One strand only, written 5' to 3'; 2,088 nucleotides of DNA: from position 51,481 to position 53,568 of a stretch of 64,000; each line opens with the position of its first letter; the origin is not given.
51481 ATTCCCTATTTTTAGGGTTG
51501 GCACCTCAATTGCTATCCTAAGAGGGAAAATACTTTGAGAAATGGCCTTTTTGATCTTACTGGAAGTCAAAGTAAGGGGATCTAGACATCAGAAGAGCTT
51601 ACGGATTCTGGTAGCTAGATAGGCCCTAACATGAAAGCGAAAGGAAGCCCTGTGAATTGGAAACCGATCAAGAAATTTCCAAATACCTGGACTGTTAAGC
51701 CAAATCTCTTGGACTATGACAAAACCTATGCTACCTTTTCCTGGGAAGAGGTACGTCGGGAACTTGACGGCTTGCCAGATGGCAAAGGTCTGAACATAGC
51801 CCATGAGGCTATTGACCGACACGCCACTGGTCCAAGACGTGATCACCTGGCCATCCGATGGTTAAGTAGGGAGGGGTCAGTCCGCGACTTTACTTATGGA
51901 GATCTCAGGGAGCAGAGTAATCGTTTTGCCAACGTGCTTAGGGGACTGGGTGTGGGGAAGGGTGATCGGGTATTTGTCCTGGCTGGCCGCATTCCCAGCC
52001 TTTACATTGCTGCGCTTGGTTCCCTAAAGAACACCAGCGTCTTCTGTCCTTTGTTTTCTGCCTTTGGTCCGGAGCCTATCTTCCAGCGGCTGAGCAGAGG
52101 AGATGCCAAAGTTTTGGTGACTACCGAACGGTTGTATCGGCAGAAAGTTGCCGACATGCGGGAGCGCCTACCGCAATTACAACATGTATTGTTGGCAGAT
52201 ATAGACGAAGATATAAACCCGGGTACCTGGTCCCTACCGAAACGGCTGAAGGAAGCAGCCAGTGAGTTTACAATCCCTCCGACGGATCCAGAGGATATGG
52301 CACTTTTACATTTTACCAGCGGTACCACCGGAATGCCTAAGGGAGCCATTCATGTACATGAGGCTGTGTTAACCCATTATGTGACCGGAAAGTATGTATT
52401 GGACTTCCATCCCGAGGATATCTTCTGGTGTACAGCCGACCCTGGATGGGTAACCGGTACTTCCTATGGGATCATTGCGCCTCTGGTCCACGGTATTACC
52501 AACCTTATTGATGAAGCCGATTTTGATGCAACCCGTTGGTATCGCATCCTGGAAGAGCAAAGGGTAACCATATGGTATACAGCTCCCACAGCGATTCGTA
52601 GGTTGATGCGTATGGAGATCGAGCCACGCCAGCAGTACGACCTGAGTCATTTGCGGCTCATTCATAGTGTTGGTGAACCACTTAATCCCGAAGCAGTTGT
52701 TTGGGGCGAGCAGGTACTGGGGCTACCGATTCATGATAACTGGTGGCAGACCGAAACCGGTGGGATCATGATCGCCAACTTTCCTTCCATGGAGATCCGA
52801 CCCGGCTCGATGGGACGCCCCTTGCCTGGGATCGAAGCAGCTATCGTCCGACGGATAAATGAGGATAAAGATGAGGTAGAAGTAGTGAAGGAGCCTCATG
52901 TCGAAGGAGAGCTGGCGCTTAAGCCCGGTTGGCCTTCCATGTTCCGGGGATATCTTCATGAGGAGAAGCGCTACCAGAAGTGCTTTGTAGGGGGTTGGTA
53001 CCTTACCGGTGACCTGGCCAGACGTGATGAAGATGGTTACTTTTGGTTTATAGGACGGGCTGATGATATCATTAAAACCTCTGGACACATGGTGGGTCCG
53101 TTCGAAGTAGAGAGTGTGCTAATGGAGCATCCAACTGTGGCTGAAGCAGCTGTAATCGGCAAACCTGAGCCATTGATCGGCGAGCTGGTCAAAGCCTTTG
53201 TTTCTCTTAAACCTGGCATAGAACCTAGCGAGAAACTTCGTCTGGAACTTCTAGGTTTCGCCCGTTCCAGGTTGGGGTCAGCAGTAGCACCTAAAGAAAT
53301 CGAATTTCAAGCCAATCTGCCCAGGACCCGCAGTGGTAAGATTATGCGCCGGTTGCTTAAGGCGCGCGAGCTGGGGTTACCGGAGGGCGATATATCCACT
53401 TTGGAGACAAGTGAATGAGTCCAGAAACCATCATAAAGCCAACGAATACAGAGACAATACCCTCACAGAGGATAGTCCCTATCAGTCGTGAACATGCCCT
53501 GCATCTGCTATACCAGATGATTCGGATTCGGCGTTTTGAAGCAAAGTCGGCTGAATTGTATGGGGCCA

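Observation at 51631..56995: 2-oxoacid dehydrogenase E1/E2 genes translationally coupled to an acyl carrier protein and preceded by an AMP-forming ligase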

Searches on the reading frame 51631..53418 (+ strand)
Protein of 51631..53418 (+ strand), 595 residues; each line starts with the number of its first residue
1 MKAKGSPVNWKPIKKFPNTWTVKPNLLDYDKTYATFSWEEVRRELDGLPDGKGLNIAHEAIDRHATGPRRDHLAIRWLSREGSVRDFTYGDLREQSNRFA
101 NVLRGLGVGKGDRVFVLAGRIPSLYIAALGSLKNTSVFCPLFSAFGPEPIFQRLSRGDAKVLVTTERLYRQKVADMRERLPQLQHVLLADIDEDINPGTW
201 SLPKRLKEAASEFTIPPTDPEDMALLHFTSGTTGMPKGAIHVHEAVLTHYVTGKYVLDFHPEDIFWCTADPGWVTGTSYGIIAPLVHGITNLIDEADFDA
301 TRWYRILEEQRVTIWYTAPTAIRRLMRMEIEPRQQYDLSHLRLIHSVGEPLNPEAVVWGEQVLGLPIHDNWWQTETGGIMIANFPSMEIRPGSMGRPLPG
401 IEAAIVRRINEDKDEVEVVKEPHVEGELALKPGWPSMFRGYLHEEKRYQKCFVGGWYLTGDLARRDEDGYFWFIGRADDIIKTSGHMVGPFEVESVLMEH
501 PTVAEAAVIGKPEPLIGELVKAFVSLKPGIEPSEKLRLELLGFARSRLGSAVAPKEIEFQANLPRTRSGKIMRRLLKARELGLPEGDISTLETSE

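Call 4: search_protein_families(library=pfam, proteins=[window:51631-53418:+], max_evalue=0.01)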
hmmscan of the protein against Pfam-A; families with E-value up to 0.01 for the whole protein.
window:51631-53418:+ (595 aa): 3 families
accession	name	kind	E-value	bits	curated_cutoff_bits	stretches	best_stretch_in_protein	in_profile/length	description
PF00501.34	AMP-binding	-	3.4e-76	257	29.9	1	64-442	4-384/384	AMP-binding enzyme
PF13193.12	AMP-binding_C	-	2.2e-22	80.2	24.5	1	492-570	1-76/76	AMP-binding enzyme C-terminal domain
PF23562.2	AMP-binding_C_3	-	0.0084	16.9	20.8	0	478-521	2-46/124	AMP-binding enzyme C-terminal domain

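Call 5: search_protein_families(library=ncbifam, proteins=[window:51631-53418:+], max_evalue=0.01)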
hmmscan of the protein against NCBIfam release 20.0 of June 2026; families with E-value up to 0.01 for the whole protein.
window:51631-53418:+ (595 aa): 104 families (the best 25 are shown)
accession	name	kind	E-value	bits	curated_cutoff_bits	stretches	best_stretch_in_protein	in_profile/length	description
NF003313.0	PRK04319.1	equivalog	2.8e-286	950.4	729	1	17-592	7-573/574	acetate--CoA ligase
TIGR02188.1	Ac_CoA_lig_AcsA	equivalog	3.2e-145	484.9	724.95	1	20-593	22-619/629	acetate--CoA ligase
NF001208.0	PRK00174.1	subfamily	6e-144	480.8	657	1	17-593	41-634/649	acetate--CoA ligase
NF047394.1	AcylCoAsynMbcS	equivalog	4.4e-111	372.1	850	1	54-580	12-520/525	acyl-CoA synthetase MbcS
NF004837.0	PRK06187.1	subfamily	7.5e-88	295.1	476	1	71-579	23-521/531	long-chain-fatty-acid--CoA ligase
NF007815.0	PRK10524.1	equivalog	5.3e-87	292.8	955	1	54-593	52-616/629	propionate--CoA ligase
TIGR02316.1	propion_prpE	equivalog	2.6e-74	251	827.4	1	54-592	51-614/628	propionate--CoA ligase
NF005714.0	PRK07529.1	subfamily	3.5e-70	237.1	632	1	71-580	45-576/640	acyl-CoA synthetase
TIGR02262.1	benz_CoA_lig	subfamily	1.3e-69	235.3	375.25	1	55-577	4-506/508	benzoate-CoA ligase family protein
NF006181.0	PRK08314.1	subfamily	8.8e-66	222.3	705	1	86-580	49-554/563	long-chain-fatty-acid--CoA ligase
NF006182.0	PRK08316.1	subfamily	2.9e-63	214.2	663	1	85-579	35-516/523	fatty acyl-CoA synthetase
NF004822.0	PRK06178.1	equivalog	1.6e-59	202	782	1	85-578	61-565/571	acyl-CoA synthetase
NF053567.1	HBDA_AROS1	equivalog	2.4e-58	197.8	1000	1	55-575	13-514/523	3-hydroxybenzoate--CoA ligase HbdA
NF004758.0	PRK06087.1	equivalog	2.2e-57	194.7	736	1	86-577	50-532/548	medium-chain fatty-acid--CoA ligase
NF005702.0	PRK07514.1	subfamily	1.9e-55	188.2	558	1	82-579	25-499/506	malonyl-CoA synthase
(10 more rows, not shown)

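Call 25: search_solved_structures(query=window:51631-53415:+, max_evalue=1e-30, show_alignments=2)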
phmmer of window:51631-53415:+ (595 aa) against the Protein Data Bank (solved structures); distinct sequences matched with E-value up to 1e-30: 77 (the best 60 are shown).
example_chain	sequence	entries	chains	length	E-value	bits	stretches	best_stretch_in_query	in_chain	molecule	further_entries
9g79_B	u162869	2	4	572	6.4e-175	586.3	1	24-592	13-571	Acetyl-coenzyme A synthetase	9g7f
8rpk_A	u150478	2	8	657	3.4e-123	415.4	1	28-592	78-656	Acetate--CoA ligase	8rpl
2p2f_A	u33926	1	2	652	3.3e-103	349.4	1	49-584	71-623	Acetyl-coenzyme A synthetase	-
5jrh_A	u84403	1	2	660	3.4e-103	349.4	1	49-584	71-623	Acetyl-coenzyme A synthetase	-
2p2m_A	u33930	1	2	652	3.8e-103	349.2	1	49-584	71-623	Acetyl-coenzyme A synthetase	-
7mmz_A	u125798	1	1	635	9.4e-103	347.9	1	51-578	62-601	Acetyl-coenzyme A synthetase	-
2p2b_A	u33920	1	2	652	1.2e-102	347.6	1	49-584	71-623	Acetyl-coenzyme A synthetase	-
2p2q_A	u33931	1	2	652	1.7e-102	347.1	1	49-584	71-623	Acetyl-coenzyme A synthetase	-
2p20_A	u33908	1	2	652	2.2e-102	346.7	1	49-584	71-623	Acetyl-coenzyme A synthetase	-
2p2j_A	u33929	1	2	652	2.3e-102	346.6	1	49-584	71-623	Acetyl-coenzyme A synthetase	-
1pg3_A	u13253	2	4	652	3.5e-102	346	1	49-584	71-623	acetyl-CoA synthetase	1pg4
5u2a_A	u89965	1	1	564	2.3e-95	323.5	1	26-581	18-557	AMP-dependent synthetase and ligase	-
11km_A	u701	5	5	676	3.8e-94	319.5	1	24-591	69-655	Acetyl-coenzyme A synthetase | Probable acetyl-coenzyme A synthetase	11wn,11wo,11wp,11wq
7kdn_A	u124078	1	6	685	5.8e-94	318.9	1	24-591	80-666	Acetyl-coenzyme A synthetase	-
7kcp_A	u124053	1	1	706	7.6e-93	315.2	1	51-592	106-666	Acetyl-coenzyme A synthetase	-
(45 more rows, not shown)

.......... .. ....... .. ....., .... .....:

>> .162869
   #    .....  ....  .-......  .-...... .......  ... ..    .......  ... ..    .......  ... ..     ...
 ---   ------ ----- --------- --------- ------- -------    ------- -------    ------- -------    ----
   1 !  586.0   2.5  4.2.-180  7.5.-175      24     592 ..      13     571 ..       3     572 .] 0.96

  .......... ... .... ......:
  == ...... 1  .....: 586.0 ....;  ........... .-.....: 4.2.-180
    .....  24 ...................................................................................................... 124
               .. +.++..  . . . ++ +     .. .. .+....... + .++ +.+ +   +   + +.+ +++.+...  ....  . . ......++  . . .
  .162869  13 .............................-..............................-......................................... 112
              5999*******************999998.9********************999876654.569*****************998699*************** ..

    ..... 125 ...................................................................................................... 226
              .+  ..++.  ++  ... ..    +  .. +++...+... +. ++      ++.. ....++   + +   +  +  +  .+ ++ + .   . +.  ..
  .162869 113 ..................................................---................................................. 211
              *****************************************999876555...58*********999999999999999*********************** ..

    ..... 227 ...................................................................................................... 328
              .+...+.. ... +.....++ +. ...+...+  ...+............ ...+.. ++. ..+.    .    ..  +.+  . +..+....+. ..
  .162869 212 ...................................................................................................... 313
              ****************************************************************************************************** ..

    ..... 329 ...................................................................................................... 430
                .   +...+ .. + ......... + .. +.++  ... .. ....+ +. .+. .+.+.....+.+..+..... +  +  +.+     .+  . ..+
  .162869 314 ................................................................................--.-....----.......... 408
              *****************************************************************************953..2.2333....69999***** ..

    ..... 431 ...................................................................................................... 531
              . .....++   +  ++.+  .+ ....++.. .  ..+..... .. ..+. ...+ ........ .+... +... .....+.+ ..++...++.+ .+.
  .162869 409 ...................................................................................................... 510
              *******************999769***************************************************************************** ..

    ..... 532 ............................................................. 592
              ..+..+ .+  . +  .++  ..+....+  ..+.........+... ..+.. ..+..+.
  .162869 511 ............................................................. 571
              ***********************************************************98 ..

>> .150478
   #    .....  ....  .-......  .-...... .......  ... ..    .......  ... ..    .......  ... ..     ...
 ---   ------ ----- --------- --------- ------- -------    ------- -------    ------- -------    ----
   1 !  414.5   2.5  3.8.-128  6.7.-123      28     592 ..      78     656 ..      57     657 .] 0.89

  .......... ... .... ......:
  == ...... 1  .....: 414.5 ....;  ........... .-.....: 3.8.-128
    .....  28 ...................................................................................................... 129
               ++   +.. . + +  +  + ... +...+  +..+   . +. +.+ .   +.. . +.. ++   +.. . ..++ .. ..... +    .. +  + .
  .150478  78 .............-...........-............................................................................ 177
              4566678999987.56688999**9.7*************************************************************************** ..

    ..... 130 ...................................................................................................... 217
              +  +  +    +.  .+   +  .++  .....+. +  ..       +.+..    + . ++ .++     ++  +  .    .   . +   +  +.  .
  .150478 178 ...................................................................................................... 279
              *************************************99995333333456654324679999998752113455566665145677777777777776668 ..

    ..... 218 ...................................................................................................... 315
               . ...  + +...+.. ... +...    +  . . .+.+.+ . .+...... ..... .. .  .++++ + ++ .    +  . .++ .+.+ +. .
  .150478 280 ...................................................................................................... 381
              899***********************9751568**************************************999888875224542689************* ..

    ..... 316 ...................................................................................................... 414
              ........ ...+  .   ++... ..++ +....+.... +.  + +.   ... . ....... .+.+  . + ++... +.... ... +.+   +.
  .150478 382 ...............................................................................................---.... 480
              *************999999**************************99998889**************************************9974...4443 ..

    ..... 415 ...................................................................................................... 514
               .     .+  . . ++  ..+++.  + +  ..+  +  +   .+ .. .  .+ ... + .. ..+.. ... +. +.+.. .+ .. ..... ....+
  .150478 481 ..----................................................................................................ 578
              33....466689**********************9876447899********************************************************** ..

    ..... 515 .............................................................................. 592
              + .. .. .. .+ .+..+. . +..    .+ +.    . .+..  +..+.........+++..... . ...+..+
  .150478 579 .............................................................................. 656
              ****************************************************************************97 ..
